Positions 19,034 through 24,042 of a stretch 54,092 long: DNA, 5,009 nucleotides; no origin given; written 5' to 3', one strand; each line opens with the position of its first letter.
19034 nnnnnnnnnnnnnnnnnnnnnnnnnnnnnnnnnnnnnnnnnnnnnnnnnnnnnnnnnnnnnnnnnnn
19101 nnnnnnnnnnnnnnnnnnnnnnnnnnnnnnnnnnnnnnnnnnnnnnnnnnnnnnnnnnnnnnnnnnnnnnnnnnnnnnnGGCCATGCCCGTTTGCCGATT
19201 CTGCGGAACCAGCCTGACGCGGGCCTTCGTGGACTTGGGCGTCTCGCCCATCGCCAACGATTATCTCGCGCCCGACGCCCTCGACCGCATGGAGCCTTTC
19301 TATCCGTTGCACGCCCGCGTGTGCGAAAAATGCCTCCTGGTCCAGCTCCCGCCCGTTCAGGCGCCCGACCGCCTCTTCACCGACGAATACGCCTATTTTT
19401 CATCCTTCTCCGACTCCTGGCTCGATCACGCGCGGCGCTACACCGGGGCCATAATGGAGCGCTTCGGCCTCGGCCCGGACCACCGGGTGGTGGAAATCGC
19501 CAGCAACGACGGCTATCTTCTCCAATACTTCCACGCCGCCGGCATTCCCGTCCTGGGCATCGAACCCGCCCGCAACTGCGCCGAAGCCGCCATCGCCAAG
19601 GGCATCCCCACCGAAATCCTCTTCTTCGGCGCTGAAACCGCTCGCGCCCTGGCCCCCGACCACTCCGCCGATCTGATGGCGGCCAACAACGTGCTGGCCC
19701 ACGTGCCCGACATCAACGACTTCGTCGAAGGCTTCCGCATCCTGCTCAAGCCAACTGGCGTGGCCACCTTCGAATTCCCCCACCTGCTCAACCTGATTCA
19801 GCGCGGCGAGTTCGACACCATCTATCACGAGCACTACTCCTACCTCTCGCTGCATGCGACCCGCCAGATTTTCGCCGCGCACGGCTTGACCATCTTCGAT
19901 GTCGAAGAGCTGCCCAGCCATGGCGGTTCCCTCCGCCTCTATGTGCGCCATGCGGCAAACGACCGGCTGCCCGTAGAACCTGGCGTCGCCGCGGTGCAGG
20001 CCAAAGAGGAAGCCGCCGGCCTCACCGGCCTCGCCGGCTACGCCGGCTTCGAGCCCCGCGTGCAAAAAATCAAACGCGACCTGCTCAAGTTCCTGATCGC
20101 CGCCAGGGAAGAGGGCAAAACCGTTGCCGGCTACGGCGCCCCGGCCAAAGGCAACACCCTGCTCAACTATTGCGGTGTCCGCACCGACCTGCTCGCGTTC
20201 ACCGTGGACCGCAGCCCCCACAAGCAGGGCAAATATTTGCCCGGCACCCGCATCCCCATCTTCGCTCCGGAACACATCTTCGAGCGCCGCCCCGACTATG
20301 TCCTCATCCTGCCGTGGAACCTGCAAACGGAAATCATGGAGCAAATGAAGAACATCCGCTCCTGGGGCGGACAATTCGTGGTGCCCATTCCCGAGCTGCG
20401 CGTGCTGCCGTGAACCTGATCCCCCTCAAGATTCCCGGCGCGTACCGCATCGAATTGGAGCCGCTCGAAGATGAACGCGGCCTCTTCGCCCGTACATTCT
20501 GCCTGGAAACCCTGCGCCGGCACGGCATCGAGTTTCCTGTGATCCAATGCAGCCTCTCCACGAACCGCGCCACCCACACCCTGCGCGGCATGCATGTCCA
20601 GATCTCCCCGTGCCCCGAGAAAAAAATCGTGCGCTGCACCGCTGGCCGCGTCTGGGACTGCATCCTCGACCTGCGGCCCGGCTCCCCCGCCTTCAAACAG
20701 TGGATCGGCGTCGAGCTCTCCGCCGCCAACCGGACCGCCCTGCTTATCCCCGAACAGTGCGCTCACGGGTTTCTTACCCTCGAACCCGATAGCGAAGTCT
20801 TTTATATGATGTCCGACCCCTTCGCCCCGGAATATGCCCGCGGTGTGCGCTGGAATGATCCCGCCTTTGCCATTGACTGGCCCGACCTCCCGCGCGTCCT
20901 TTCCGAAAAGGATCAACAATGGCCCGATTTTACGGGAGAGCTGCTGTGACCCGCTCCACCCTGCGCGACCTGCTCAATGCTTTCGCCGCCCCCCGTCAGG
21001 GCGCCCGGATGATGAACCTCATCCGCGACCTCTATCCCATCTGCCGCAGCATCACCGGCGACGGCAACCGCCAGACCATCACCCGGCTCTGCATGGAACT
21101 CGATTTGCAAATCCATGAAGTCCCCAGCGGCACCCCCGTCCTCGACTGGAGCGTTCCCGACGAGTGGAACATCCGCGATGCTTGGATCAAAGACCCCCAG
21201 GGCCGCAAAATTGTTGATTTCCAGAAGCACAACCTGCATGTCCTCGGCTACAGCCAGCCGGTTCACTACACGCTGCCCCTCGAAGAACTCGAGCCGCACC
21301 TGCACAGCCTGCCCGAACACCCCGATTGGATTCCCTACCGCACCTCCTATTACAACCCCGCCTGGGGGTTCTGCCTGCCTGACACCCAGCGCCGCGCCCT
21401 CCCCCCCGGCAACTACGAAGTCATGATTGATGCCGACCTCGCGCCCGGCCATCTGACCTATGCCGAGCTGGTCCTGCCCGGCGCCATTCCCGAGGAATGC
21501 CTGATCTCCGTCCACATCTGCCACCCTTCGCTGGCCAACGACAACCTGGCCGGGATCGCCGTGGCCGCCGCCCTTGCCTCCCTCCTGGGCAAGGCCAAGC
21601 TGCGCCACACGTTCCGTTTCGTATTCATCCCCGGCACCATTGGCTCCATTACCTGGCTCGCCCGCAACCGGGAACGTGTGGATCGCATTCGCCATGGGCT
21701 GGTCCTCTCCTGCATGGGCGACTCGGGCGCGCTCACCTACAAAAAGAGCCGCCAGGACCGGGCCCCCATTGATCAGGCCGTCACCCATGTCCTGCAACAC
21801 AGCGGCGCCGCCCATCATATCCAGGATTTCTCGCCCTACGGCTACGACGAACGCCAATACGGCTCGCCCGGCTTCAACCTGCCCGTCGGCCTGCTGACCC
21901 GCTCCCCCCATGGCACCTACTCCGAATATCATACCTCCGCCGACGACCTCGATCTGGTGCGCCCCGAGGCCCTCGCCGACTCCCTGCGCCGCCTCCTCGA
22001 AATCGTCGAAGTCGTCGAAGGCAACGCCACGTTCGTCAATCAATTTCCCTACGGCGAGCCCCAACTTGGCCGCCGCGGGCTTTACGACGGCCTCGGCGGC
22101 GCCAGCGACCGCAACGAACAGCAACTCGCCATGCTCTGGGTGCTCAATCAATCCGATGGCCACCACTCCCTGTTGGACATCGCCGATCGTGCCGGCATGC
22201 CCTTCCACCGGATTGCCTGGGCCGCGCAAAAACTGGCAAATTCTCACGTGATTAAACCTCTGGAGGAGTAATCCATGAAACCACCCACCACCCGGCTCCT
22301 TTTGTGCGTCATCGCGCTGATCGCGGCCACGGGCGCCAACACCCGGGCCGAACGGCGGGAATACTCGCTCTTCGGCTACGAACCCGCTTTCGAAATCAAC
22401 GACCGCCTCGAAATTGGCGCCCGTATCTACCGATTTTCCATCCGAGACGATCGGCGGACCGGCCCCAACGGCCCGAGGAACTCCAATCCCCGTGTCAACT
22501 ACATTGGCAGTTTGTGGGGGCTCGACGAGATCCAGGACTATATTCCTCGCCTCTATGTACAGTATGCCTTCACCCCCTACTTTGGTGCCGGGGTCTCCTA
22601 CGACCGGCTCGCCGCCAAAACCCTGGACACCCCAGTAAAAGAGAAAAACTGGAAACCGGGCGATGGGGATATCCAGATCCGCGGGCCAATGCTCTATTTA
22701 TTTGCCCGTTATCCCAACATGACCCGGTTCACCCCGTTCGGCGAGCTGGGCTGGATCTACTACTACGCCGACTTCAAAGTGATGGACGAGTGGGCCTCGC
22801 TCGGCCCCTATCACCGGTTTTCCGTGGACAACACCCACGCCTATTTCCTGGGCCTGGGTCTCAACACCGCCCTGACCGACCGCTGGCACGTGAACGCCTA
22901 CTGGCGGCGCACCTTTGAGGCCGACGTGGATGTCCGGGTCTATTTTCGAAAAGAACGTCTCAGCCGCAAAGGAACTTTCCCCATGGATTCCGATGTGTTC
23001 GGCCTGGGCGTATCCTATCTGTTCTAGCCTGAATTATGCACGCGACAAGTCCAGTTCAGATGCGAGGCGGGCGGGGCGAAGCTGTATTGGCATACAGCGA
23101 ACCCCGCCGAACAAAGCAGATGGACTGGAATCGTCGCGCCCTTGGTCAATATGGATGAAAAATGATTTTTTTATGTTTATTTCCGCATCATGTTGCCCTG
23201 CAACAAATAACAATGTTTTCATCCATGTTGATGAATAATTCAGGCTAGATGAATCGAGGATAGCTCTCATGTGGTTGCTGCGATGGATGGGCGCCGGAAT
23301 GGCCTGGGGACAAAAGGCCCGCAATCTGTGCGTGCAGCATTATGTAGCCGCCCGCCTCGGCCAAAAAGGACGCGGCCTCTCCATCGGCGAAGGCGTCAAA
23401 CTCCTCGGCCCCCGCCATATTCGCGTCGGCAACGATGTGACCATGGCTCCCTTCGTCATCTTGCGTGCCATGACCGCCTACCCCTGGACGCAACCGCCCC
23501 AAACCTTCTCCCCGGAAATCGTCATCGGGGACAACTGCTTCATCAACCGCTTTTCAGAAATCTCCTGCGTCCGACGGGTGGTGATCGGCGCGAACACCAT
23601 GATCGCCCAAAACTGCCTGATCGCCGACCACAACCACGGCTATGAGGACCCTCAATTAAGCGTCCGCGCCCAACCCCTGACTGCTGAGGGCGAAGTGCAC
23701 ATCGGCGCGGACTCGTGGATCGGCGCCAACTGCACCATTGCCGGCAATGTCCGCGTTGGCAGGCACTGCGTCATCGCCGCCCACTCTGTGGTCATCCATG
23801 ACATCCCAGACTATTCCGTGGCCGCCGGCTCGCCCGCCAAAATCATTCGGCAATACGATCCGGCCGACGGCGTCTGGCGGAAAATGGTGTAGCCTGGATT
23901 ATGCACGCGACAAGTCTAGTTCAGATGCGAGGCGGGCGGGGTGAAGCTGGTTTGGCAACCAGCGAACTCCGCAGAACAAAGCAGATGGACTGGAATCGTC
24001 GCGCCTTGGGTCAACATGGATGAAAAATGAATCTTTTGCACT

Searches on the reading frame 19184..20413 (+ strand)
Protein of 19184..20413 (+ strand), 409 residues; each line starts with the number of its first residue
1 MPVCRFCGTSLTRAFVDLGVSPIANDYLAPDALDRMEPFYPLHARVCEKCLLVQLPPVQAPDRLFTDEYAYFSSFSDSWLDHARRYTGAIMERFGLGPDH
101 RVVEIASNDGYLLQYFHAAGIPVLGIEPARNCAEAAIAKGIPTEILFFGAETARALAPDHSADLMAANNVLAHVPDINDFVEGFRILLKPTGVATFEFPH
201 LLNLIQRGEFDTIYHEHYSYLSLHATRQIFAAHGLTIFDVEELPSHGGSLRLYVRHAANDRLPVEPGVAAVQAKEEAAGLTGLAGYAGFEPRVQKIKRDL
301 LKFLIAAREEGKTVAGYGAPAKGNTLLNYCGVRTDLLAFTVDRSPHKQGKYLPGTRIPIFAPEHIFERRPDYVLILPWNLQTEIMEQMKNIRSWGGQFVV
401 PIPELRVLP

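Call 56: search_protein_families(library=pfam, proteins=[window:19184-20413:+])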
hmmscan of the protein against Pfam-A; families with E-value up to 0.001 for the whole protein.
window:19184-20413:+ (409 aa): 6 families
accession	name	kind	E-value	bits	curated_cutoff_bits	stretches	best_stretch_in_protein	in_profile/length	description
PF08484.17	Methyltransf_14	-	2e-67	226.4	23.5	1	244-403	1-160/160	C-methyltransferase C-terminal domain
PF08421.16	Methyltransf_13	-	1.1e-22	80.4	31.3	1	4-65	1-62/62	Putative zinc binding domain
PF13489.12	Methyltransf_23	-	4.1e-15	56.3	27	1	84-237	6-161/164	Methyltransferase domain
PF08242.18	Methyltransf_12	-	2.4e-07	31.8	30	1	103-193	1-97/98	Methyltransferase domain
PF08241.18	Methyltransf_11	-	3.1e-06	28.2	21.2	1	104-194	2-93/95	Methyltransferase domain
PF13649.12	Methyltransf_25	-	0.00073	20.6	27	0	102-192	1-97/97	Methyltransferase domain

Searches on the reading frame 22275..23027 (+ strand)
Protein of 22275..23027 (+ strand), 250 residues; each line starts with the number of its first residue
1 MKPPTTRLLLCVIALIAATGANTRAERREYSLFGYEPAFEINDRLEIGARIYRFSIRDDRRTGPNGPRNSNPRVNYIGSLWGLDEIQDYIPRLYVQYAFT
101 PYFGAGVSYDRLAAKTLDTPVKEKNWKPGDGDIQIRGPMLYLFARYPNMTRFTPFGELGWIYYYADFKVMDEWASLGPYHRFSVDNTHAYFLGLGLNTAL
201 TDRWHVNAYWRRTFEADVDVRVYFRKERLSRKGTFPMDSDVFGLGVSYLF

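Call 20: search_protein_families(library=pfam, proteins=[window:22275-23027:+])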
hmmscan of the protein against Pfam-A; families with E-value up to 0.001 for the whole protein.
window:22275-23027:+ (250 aa): 2 families
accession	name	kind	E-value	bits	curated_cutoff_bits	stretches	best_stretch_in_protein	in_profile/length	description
PF13505.12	OMP_b-brl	-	2.5e-09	38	28.7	1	94-250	49-175/175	Outer membrane protein beta-barrel domain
PF01389.23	OmpA_membrane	-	0.00022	21.5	21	1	94-248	40-174/180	OmpA-like transmembrane domain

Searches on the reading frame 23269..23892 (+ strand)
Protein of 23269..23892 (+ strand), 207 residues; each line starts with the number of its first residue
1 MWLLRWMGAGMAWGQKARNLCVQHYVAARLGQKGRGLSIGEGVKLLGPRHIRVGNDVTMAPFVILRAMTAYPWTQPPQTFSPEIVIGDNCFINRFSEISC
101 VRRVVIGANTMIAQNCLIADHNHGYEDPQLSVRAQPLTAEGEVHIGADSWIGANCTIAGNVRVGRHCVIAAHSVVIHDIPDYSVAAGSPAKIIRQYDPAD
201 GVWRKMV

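Call 20: search_protein_families(library=pfam, proteins=[window:23269-23892:+])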
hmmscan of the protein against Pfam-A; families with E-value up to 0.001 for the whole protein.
window:23269-23892:+ (207 aa): 4 families
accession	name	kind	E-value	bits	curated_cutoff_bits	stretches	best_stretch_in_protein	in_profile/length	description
PF00132.30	Hexapep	-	1.1e-16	60.2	27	1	143-176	2-35/36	Bacterial transferase hexapeptide (six repeats)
PF25084.1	LbH_EIF2B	-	2.5e-05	24.7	54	0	137-175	16-53/105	EIF2B subunit epsilon LbH domain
PF25247.1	LbH_GLGC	-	4.4e-05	23.9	27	1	83-173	15-103/135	GLGC left-handed parallel beta-helix domain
PF14602.12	Hexapep_2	-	0.00017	21.7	27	1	143-171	2-28/34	Hexapeptide repeat of succinyl-transferase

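Call 25: find_encoding_contigs(protein=window:23269-23892:+, flank=3000, max_places=10)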
Protein window:23269-23892:+ (207 aa): 10 contigs read that carry it; 1 place shown.
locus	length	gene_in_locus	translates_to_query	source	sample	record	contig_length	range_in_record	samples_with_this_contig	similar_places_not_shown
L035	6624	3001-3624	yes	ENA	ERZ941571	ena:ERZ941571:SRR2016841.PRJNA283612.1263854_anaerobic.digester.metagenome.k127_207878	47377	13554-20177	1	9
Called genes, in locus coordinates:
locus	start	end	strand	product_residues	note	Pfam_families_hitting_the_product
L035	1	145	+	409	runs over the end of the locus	PF08421:Methyltransf_13, PF13489:Methyltransf_23, PF08241:Methyltransf_11 (weak), PF08242:Methyltransf_12 (weak), PF08484:Methyltransf_14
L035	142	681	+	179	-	PF00908:dTDP_sugar_isom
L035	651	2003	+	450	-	PF16254:DUF4910, PF09940:DUF2172, PF16221:HTH_47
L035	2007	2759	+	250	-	PF13505:OMP_b-brl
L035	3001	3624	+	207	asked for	PF25087:GMPPB_C (faint), PF00132:Hexapep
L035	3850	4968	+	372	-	PF13439:Glyco_transf_4, PF13579:Glyco_trans_4_4 (weak), PF13692:Glyco_trans_1_4, PF13524:Glyco_trans_1_2 (weak)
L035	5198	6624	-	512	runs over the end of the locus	-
